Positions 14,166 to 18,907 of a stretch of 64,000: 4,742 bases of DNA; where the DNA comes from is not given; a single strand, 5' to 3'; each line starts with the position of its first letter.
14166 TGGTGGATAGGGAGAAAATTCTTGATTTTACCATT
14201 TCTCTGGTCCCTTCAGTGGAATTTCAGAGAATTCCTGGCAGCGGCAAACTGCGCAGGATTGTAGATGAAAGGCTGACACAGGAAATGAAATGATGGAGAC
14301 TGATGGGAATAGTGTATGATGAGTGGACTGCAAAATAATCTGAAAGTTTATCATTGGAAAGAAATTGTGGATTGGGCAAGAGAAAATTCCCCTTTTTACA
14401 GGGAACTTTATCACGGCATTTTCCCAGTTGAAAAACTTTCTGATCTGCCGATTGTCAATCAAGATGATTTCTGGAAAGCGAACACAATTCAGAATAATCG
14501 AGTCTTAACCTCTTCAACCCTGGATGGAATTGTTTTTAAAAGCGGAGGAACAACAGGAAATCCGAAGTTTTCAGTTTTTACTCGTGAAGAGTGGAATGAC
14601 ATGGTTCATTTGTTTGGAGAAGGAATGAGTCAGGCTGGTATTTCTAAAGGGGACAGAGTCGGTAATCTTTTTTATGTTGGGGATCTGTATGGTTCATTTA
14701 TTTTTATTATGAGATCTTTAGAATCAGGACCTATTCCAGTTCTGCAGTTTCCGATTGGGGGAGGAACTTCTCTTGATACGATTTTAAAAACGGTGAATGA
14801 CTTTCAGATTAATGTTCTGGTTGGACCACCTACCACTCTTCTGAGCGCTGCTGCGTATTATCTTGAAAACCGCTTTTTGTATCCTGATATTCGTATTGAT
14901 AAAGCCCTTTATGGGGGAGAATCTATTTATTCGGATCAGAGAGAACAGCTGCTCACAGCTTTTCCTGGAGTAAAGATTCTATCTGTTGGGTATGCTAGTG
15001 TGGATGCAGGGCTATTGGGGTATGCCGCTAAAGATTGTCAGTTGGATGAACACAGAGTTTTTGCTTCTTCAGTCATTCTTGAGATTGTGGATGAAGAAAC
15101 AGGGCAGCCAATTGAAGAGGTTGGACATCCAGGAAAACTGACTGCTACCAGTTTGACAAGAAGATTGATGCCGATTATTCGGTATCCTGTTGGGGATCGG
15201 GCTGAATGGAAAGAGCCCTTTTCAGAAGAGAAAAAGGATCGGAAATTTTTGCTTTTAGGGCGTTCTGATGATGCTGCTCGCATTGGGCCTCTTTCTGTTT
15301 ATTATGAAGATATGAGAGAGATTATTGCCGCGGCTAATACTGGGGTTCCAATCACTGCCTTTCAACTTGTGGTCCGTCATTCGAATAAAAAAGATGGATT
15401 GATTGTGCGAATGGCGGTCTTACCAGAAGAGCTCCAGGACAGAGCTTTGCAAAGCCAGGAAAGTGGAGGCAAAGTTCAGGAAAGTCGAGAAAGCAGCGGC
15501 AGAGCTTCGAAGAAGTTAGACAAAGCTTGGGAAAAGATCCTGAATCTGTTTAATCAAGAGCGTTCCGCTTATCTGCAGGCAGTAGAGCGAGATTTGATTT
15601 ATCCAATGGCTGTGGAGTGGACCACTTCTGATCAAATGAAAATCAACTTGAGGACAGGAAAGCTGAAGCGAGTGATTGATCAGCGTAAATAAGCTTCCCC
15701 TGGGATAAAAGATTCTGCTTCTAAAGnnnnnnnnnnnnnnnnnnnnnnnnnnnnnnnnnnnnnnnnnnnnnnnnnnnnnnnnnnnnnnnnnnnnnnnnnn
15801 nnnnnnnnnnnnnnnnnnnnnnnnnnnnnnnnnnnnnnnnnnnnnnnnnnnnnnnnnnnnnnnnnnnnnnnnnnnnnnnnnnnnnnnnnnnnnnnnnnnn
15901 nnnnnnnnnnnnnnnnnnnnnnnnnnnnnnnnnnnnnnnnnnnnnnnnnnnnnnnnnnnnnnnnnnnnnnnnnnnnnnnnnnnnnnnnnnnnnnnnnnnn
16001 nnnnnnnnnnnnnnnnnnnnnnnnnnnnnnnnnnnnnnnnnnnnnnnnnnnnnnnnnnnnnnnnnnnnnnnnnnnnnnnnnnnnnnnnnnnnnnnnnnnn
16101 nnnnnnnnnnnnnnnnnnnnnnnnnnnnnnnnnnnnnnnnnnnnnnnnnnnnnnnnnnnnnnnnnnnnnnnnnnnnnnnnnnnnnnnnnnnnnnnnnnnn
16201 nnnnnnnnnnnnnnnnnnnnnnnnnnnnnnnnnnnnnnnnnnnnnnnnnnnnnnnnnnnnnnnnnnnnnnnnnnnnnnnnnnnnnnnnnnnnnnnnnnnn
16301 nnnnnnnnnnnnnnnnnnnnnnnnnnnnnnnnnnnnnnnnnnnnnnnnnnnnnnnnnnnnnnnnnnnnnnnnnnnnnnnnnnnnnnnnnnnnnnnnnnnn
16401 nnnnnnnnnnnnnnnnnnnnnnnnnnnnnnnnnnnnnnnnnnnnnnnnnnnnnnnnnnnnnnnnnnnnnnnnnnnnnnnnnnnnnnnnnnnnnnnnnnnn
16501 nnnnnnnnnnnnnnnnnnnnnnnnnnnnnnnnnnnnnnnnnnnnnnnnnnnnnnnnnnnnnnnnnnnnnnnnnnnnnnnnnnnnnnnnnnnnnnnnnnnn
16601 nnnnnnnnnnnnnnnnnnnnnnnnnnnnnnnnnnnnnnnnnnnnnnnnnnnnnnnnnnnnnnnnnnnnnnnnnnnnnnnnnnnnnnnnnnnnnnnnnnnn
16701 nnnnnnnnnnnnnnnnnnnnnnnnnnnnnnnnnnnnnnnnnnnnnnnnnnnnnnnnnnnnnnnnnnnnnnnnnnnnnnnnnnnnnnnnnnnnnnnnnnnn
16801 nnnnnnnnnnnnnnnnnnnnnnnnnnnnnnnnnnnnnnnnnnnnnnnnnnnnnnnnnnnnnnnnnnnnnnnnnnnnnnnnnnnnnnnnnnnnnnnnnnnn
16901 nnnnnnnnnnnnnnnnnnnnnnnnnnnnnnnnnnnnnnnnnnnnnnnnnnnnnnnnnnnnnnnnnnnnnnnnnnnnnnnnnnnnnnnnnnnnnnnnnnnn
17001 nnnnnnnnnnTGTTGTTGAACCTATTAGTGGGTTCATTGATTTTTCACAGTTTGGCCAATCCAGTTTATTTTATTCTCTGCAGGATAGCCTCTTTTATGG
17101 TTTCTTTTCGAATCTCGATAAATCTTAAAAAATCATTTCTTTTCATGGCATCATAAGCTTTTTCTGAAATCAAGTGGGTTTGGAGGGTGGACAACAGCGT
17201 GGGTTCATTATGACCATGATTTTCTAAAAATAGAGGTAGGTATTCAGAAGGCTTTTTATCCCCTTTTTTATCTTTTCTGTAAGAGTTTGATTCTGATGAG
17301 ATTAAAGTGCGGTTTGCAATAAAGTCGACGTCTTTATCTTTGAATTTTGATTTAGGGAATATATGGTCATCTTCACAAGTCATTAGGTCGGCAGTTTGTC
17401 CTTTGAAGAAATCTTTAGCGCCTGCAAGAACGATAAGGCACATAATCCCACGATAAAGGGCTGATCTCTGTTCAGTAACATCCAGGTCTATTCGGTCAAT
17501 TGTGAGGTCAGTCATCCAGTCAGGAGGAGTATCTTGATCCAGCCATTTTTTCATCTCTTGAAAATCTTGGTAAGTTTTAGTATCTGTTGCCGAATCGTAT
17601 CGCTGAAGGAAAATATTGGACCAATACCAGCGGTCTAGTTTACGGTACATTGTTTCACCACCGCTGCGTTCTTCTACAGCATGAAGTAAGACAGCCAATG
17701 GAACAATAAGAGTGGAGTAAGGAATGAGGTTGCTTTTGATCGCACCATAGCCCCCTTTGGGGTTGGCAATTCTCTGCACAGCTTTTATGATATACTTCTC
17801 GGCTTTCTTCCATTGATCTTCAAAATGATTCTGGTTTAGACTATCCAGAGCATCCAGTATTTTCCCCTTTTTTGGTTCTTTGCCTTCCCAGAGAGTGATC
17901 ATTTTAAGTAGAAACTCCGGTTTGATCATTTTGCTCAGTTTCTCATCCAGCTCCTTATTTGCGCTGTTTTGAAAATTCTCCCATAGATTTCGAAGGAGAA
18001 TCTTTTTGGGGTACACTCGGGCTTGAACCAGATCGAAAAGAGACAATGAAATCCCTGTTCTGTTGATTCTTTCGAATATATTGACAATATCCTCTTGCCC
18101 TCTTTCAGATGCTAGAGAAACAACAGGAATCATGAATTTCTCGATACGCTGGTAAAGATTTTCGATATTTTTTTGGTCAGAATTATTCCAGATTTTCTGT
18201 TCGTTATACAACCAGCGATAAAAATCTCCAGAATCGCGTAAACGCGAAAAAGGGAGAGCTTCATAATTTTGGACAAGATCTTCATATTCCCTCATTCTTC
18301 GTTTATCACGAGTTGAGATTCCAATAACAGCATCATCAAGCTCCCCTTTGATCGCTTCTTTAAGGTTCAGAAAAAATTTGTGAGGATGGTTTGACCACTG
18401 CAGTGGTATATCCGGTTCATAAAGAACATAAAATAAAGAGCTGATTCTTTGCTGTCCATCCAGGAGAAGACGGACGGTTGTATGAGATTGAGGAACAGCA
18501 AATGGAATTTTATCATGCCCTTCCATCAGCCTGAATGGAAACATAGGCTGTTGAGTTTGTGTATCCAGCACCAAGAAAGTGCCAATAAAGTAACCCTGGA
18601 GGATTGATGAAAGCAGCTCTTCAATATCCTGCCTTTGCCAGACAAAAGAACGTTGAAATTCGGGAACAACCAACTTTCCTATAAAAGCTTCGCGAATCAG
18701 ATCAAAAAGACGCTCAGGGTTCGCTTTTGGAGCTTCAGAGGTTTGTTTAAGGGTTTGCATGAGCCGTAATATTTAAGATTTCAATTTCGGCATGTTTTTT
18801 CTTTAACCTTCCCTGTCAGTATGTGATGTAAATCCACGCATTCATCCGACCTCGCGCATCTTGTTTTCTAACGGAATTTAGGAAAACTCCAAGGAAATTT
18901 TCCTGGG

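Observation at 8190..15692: Luciferase-free lux-type operon: MFS exporter - GNAT - LuxE - LuxC::PaaK fusion - PaaK (candidate novel small-molecule pathway)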

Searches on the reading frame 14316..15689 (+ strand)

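Call 3: search_protein_families(library=pfam, proteins=[window:14316-15689:+], max_evalue=0.001)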
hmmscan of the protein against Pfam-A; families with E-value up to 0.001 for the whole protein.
window:14316-15689:+ (458 aa): 1 family
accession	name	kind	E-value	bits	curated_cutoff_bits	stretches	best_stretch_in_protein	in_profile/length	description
PF00501.34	AMP-binding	-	2.9e-05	23.5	29.9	1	76-276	170-373/384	AMP-binding enzyme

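Call 4: search_protein_families(library=ncbifam, proteins=[window:14316-15689:+], max_evalue=0.01)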
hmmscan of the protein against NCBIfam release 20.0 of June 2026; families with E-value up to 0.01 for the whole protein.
window:14316-15689:+ (458 aa): 8 families
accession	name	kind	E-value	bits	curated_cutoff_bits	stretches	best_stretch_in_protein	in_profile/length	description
NF045666.1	DVU1553_fam_AMP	equivalog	2e-28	99.4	300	1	9-298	26-310/331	DVU_1553 family AMP-dependent CoA ligase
NF041878.1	paak_haloarch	equivalog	1.7e-20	73.1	700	1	14-346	21-354/427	phenylacetate--CoA ligase PaaK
TIGR02155.1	PA_CoA_ligase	equivalog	1.1e-18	67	646.3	1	8-381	10-379/422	phenylacetate--CoA ligase PaaK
NF053551.1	FlxY_rubin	equivalog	3.6e-10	39.2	520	1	13-368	16-372/424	flexirubin biosynthesis putative acyl-CoA ligase FlxY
NF041217.1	BagE_FevW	exception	7.5e-09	35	800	1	24-299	30-292/424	bagremycin/ferroverdin synthetase BagE/FevW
TIGR03335.1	F390_ftsA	equivalog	2.3e-05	23.3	458.7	1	16-279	24-285/445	coenzyme F390 synthetase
NF005714.0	PRK07529.1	subfamily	0.0021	16.5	632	1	72-177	222-326/640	acyl-CoA synthetase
NF005801.1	PRK07656.1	equivalog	0.0059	15.3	657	0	58-174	155-263/500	FadD3 family acyl-CoA ligase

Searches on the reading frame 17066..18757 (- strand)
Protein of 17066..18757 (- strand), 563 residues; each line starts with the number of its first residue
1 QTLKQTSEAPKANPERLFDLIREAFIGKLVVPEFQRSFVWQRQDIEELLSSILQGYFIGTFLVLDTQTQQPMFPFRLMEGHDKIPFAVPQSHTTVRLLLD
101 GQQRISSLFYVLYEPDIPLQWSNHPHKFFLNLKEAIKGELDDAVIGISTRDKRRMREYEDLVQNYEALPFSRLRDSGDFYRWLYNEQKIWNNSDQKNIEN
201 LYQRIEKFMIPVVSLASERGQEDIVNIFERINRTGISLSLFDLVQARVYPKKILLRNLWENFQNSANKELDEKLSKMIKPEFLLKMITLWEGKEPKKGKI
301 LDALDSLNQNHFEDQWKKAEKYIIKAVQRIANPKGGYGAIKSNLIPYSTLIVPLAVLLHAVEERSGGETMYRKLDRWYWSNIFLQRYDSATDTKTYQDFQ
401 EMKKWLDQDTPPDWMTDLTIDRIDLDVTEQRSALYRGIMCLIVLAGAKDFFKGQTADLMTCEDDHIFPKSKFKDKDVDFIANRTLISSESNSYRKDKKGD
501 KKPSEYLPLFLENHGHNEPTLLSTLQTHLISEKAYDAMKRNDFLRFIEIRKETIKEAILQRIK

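Call 3: search_protein_families(library=pfam, proteins=[window:17066-18757:-], max_evalue=0.001)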
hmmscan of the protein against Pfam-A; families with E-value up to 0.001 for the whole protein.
window:17066-18757:- (563 aa): 1 family
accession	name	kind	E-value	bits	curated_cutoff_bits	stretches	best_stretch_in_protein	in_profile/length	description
PF03235.19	GmrSD_N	-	7.8e-30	104.9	33.2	1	19-248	3-198/199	GmrSD restriction endonuclease, N-terminal domain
